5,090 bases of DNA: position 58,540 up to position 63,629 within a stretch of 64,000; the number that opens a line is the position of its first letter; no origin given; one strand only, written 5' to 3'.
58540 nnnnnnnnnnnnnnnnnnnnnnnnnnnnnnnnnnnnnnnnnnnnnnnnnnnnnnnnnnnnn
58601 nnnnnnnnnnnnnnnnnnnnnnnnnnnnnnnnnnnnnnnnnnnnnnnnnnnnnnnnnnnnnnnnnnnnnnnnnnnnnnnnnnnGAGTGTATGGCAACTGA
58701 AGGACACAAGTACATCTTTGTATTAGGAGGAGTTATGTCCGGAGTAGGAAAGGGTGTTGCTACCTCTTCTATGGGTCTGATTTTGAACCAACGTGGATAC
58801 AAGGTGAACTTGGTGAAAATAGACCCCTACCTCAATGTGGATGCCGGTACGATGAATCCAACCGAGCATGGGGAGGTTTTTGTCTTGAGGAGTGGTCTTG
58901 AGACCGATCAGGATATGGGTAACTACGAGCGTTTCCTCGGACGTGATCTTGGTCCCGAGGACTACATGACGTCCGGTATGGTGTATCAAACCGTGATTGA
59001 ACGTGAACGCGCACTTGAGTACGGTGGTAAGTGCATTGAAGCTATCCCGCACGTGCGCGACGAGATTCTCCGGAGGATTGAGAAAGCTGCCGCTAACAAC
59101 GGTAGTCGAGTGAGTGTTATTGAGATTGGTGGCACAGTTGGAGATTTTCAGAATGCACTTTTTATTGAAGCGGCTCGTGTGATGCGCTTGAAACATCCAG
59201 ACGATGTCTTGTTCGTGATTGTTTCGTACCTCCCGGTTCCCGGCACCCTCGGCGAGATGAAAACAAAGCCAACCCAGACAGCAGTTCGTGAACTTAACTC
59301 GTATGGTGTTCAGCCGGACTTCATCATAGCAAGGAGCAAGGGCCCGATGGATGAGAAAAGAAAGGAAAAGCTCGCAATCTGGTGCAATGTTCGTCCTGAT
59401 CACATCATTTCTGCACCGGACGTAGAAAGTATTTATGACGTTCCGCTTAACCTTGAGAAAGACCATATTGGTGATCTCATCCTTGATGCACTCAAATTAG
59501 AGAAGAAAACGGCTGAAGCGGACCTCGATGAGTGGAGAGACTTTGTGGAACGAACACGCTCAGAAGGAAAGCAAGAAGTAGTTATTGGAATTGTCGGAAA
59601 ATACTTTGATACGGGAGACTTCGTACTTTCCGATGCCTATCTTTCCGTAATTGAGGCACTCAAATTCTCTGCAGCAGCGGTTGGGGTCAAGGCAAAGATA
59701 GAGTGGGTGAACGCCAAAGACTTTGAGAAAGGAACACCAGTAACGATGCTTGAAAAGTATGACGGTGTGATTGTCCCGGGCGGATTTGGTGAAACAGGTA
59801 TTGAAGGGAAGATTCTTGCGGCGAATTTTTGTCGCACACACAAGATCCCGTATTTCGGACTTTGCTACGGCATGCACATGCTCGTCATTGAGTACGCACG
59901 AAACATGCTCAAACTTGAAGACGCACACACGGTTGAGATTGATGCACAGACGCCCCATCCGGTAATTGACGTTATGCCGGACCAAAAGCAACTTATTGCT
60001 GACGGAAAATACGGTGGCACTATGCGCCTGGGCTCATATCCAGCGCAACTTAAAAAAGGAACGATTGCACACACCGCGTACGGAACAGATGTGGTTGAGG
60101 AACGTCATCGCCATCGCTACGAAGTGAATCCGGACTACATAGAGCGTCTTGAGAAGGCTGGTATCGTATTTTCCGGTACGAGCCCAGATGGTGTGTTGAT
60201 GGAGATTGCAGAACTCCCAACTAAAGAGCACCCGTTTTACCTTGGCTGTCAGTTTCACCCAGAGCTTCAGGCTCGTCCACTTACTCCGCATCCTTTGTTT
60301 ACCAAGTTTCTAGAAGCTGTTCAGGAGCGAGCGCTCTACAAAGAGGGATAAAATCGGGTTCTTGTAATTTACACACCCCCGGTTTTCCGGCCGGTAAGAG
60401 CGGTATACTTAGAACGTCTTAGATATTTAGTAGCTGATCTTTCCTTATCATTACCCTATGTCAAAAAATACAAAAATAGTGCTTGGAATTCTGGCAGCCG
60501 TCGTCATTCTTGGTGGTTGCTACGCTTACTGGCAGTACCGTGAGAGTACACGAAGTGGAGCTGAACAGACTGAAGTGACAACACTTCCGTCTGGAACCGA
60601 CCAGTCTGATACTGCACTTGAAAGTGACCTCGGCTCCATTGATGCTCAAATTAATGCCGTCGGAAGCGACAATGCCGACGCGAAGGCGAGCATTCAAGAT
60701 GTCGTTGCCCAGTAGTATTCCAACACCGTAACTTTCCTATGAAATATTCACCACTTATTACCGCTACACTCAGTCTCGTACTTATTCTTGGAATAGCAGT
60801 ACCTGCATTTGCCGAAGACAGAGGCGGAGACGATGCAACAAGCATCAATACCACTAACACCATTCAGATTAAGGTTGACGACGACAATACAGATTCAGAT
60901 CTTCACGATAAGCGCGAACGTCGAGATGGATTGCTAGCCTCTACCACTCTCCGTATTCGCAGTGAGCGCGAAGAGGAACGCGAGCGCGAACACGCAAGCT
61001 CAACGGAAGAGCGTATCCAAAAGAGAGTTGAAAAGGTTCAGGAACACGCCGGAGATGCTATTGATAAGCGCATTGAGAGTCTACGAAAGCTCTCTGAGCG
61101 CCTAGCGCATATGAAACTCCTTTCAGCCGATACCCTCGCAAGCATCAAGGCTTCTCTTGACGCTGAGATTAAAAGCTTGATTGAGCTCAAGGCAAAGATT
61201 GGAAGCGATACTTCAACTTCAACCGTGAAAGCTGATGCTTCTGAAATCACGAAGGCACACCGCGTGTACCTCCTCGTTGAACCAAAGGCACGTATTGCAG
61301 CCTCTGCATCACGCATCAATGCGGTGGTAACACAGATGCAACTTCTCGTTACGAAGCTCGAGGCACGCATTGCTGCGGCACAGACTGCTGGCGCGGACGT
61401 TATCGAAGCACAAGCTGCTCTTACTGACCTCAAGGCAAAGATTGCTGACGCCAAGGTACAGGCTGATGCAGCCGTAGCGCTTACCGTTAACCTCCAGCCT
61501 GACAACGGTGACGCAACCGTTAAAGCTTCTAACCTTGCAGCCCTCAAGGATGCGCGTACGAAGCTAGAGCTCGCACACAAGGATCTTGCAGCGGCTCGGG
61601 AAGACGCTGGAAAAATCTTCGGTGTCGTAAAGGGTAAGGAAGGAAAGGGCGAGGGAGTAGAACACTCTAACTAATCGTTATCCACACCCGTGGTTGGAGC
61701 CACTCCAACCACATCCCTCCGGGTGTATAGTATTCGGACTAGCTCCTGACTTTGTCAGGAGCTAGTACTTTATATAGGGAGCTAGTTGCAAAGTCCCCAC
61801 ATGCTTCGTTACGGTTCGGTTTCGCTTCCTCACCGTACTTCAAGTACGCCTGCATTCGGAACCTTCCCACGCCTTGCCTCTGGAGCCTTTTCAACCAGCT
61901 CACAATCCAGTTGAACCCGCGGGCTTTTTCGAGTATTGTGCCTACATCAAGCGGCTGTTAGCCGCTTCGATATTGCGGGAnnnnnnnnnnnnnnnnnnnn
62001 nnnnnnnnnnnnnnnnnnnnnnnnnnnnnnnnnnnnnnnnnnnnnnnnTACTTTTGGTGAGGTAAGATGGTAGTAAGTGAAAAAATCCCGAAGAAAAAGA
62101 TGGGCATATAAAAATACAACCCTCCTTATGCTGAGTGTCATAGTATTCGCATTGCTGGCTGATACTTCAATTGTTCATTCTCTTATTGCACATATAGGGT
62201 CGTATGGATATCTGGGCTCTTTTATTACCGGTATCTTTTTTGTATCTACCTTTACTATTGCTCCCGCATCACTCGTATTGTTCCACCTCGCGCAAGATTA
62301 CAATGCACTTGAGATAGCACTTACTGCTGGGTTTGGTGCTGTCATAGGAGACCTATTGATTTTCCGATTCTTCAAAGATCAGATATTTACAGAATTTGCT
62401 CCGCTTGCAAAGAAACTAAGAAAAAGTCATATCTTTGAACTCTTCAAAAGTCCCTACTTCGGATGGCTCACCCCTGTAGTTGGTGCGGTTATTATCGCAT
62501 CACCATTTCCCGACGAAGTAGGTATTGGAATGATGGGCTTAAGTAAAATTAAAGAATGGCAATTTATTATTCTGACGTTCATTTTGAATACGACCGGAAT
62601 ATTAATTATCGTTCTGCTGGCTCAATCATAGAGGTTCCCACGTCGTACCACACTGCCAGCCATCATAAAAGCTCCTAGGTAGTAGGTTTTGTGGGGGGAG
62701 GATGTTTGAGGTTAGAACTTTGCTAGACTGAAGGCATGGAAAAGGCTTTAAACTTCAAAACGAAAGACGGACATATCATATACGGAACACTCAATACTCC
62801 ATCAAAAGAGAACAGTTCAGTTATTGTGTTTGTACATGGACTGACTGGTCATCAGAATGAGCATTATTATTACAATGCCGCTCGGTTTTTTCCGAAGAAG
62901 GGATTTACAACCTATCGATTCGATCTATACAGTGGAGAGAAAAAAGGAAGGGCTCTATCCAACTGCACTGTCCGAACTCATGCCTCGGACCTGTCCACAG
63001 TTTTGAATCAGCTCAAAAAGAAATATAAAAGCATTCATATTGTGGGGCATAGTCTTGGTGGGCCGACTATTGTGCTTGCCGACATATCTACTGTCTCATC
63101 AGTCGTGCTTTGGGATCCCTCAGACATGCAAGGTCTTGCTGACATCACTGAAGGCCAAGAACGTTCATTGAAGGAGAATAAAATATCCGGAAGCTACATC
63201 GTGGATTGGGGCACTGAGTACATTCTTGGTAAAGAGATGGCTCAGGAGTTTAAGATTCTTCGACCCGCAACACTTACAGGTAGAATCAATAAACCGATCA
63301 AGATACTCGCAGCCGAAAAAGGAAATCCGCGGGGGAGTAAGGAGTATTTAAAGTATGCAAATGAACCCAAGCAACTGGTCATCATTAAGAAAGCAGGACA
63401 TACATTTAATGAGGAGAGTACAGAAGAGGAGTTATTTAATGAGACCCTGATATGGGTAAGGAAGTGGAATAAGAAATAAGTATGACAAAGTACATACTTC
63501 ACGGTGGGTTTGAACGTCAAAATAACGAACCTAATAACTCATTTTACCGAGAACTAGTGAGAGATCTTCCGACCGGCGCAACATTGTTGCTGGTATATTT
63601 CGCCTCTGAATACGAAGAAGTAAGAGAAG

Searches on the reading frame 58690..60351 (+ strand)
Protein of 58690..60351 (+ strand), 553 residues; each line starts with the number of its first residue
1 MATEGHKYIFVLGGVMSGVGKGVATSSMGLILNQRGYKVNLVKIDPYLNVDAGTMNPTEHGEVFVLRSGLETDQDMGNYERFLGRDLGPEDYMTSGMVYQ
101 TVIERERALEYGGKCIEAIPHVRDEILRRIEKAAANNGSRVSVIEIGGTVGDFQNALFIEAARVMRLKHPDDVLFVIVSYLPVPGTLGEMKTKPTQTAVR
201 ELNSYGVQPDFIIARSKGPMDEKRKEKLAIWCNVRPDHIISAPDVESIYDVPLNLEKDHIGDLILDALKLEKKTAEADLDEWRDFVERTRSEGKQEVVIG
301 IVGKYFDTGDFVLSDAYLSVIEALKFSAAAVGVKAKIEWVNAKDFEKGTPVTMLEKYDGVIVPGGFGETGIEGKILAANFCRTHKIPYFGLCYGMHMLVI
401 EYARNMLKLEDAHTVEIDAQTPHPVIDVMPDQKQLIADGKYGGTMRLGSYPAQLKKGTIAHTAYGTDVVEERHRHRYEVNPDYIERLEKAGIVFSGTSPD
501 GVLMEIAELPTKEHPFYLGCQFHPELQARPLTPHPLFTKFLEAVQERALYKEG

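Call 59: search_protein_families(library=pfam, proteins=[window:58690-60351:+], max_evalue=0.00001)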
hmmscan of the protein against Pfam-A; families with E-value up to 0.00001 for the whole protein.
window:58690-60351:+ (553 aa): 3 families
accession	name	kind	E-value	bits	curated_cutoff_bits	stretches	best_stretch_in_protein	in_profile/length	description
PF06418.20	CTP_synth_N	-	3.1e-100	335.4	26.1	1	7-270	1-265/265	CTP synthase N-terminus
PF00117.34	GATase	-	1.6e-34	119.7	22.8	1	313-542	2-189/190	Glutamine amidotransferase class-I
PF01656.29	CbiA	-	9.3e-06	26.1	25.4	0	15-152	6-54/125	CobQ/CobB/MinD/ParA nucleotide binding domain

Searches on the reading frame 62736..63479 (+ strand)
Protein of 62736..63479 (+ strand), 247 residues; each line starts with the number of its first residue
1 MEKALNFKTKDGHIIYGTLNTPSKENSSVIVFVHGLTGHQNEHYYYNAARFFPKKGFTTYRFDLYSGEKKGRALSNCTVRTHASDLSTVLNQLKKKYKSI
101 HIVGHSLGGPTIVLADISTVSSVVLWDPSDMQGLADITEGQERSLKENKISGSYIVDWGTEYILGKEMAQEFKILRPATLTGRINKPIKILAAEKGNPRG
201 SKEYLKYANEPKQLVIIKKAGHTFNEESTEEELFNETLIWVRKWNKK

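Call 80: search_protein_families(library=pfam, proteins=[window:62736-63479:+], max_evalue=0.00001)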
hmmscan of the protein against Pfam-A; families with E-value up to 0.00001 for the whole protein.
window:62736-63479:+ (247 aa): 3 families
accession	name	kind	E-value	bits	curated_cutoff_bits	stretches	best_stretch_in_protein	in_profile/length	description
PF00561.26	Abhydrolase_1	-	2.5e-10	40.9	25.8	1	29-113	2-84/245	alpha/beta hydrolase fold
PF12697.13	Abhydrolase_6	-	2.5e-09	38.6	26.3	1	30-134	1-100/217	Alpha/beta hydrolase family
PF12146.15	Hydrolase_4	-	3.7e-07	30.1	27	1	26-112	3-90/239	Serine aminopeptidase, S33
